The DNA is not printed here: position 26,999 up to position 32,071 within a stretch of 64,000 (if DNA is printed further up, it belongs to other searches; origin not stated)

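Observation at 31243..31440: GPS-like (GPCR-autoproteolysis-site-like) motif immediately before the single TM of the giant protein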

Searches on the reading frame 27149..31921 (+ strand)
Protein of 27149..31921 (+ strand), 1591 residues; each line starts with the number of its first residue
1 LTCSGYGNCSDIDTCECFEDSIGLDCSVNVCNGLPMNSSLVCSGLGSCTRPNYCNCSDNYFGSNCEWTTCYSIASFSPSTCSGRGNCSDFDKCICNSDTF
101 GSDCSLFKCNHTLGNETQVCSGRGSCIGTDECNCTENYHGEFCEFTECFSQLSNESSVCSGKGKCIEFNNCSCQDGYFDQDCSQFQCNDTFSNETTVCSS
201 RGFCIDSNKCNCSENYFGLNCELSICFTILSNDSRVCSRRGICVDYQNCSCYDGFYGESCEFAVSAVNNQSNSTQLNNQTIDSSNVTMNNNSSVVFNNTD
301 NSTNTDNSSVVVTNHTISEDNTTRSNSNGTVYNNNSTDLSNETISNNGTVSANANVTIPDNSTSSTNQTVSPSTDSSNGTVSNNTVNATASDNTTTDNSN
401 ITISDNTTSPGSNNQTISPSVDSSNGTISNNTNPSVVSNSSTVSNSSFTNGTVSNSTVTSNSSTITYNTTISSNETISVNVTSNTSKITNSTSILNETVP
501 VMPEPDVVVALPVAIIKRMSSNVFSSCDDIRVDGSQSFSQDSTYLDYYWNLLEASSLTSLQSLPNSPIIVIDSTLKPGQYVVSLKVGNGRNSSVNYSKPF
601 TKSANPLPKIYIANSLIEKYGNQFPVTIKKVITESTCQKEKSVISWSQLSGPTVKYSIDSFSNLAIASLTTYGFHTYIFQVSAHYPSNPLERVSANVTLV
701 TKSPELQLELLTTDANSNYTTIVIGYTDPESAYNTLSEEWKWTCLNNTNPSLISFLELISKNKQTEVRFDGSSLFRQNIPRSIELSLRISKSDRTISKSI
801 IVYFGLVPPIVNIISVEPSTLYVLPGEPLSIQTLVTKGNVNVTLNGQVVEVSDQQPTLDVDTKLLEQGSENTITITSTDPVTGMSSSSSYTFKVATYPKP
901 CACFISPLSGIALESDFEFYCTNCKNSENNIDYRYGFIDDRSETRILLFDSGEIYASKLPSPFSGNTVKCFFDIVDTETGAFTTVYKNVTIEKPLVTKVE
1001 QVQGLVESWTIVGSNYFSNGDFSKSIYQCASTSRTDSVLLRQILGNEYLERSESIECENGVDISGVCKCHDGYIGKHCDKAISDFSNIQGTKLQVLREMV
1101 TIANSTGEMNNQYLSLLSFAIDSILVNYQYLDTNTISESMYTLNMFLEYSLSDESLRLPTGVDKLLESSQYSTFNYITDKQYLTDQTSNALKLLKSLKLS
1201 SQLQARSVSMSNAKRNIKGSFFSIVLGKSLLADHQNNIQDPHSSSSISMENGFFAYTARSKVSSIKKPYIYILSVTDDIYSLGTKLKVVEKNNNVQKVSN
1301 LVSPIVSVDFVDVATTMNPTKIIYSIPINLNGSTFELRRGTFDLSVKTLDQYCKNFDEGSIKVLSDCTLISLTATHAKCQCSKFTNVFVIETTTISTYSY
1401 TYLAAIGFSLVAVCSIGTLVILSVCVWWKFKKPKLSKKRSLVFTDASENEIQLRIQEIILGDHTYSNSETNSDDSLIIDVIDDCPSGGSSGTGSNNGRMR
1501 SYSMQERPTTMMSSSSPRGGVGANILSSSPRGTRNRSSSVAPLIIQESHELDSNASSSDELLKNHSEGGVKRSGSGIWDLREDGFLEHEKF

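Call 7: search_protein_families(library=pfam, proteins=[window:27149-31921:+], max_evalue=10)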
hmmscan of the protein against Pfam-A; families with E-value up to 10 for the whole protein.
window:27149-31921:+ (1591 aa): 6 families
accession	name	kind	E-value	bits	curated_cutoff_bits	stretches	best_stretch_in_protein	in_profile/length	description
PF25024.1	EGF_TEN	-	2e-24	86.9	65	3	159-328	3-158/234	Teneurin EGF domain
PF07974.19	EGF_2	-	2.1e-18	66.8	22.1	7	234-260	5-32/32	EGF-like domain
PF23106.1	EGF_Teneurin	-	3.5e-15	56.2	24.3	8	198-222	5-28/30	Teneurin-like EGF domain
PF02010.21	REJ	-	1.5e-14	53.9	25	1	456-1024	30-445/452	REJ domain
PF00053.31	EGF_laminin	-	0.018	15.6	21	1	1053-1080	9-33/49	Laminin EGF domain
PF11022.13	ATP19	-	0.14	12.9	27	1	1415-1457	18-59/67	ATP synthase subunit K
